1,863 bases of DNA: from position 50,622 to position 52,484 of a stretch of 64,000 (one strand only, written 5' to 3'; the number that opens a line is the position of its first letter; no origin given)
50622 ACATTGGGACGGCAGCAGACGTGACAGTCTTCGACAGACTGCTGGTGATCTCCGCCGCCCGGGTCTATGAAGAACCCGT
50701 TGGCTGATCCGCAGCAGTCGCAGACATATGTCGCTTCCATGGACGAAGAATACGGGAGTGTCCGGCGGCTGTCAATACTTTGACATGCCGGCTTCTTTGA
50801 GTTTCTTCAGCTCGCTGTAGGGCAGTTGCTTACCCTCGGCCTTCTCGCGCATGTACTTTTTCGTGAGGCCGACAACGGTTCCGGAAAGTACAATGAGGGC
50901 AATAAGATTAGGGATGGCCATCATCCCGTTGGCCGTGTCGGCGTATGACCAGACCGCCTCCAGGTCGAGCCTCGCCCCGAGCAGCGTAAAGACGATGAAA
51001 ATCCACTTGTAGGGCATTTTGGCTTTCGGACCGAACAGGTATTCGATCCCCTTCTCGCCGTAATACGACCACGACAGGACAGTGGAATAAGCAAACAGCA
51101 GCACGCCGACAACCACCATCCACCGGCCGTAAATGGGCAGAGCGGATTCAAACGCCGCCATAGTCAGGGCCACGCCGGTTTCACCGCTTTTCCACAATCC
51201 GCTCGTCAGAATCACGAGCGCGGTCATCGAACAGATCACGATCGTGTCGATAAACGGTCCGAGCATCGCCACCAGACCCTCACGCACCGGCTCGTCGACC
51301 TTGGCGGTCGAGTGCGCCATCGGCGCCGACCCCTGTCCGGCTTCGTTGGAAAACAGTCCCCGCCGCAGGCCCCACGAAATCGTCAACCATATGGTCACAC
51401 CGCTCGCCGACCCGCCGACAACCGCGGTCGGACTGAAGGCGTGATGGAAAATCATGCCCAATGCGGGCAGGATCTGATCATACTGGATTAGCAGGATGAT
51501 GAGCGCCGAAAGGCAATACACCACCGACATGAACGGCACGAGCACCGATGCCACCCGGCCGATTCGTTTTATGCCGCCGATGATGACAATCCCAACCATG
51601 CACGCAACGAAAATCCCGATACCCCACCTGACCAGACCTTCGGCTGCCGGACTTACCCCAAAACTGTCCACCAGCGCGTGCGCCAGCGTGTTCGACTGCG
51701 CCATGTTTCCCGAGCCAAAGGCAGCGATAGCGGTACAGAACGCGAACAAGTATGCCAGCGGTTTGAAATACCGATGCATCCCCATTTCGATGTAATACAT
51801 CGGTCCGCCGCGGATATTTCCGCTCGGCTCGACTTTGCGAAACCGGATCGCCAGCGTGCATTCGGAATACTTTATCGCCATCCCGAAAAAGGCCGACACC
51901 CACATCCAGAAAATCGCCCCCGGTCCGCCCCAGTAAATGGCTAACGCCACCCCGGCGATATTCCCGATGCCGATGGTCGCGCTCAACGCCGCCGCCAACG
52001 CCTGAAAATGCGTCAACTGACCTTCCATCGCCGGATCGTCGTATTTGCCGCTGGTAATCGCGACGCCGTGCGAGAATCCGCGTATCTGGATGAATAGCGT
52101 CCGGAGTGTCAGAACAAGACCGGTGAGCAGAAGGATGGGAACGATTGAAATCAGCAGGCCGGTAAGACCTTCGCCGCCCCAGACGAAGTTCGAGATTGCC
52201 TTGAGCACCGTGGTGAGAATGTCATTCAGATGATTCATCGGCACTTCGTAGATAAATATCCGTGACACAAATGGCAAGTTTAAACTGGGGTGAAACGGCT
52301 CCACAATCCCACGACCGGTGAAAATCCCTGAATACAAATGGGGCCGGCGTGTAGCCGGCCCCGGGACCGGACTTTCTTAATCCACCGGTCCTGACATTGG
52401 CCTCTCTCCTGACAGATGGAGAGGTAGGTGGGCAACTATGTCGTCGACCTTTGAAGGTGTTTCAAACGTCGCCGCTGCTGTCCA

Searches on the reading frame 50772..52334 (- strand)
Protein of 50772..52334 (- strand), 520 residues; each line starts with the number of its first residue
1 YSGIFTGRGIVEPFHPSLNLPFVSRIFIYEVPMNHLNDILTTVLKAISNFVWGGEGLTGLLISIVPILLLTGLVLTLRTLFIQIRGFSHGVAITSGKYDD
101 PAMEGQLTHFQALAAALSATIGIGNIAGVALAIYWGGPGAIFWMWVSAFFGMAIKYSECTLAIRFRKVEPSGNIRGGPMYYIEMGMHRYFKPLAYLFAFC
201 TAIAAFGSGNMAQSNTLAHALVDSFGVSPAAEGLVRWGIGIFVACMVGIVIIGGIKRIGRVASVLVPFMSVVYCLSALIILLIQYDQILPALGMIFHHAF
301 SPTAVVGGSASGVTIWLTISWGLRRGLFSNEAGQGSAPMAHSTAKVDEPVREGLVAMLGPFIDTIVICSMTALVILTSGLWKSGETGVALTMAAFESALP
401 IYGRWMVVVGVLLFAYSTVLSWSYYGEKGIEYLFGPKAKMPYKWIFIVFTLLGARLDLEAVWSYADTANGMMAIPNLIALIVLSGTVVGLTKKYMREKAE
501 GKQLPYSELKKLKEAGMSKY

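Call 71: search_protein_families(library=pfam, proteins=[window:50772-52334:-], max_evalue=0.00001)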
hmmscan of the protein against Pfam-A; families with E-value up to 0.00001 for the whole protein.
window:50772-52334:- (520 aa): 1 family
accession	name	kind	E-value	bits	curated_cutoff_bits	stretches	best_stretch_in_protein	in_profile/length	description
PF01235.23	Na_Ala_symp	-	1.6e-137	459.4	24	1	103-503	9-388/392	Sodium:alanine symporter family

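Call 72: search_protein_families(library=padloc, proteins=[window:50772-52334:-], max_evalue=0.001)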
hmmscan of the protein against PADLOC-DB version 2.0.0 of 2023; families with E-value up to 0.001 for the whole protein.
window:50772-52334:- (520 aa): 0 families
